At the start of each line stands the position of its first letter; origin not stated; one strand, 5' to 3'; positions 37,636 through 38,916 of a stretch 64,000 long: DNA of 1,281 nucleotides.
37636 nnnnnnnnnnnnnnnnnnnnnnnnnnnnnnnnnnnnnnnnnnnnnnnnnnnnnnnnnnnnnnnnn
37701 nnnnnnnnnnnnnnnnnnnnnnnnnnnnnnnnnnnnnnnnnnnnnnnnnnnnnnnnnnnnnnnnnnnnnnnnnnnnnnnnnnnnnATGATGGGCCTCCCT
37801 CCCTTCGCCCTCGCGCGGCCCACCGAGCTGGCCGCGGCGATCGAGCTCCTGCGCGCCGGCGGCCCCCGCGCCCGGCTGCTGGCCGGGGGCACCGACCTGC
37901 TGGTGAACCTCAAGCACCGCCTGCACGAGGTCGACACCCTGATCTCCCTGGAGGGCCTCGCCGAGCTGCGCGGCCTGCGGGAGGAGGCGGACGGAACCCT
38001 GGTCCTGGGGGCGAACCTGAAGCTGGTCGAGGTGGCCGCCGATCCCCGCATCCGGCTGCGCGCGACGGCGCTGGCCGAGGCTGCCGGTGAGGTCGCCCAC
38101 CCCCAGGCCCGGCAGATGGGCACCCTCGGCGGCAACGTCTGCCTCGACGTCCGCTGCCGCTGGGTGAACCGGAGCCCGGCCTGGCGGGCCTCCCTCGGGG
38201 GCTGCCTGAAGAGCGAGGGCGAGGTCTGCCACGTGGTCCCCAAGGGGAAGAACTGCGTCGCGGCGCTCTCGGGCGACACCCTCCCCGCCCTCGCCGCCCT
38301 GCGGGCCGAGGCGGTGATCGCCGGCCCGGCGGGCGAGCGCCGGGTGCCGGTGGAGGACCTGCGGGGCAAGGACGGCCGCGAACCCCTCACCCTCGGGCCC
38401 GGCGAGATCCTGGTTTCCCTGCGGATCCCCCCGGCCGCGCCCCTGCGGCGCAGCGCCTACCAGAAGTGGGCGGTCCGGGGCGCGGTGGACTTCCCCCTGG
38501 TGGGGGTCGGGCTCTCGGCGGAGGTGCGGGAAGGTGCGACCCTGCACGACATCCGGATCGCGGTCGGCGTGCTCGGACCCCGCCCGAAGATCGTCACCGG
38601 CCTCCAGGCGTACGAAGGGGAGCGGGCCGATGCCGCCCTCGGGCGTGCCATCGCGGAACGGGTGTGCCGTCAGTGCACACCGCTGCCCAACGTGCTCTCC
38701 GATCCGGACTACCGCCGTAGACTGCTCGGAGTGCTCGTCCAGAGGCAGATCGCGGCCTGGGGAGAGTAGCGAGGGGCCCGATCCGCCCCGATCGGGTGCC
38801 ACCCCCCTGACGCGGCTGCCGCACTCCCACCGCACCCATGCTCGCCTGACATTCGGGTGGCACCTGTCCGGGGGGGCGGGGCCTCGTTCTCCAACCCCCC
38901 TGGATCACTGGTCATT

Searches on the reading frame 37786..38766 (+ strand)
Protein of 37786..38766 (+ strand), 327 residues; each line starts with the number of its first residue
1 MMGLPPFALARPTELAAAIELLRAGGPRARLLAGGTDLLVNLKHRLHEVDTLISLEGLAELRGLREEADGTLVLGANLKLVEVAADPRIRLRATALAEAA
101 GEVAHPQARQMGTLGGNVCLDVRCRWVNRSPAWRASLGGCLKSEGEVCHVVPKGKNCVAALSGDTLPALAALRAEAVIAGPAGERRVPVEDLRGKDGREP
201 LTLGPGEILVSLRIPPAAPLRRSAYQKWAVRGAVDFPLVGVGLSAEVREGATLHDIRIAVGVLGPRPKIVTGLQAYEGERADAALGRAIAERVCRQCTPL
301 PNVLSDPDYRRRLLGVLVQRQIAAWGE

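Call 58: search_protein_families(library=pfam, proteins=[window:37786-38766:+], max_evalue=0.00001)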
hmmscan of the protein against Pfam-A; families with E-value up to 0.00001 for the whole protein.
window:37786-38766:+ (327 aa): 2 families
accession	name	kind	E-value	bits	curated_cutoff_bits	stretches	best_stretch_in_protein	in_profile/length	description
PF00941.27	FAD_binding_5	-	3.2e-38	131.6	27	1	7-216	3-169/170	FAD binding domain in molybdopterin dehydrogenase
PF03450.22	CO_deh_flav_C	-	6.9e-12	45.8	25.5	1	227-321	4-98/102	CO dehydrogenase flavoprotein C-terminal domain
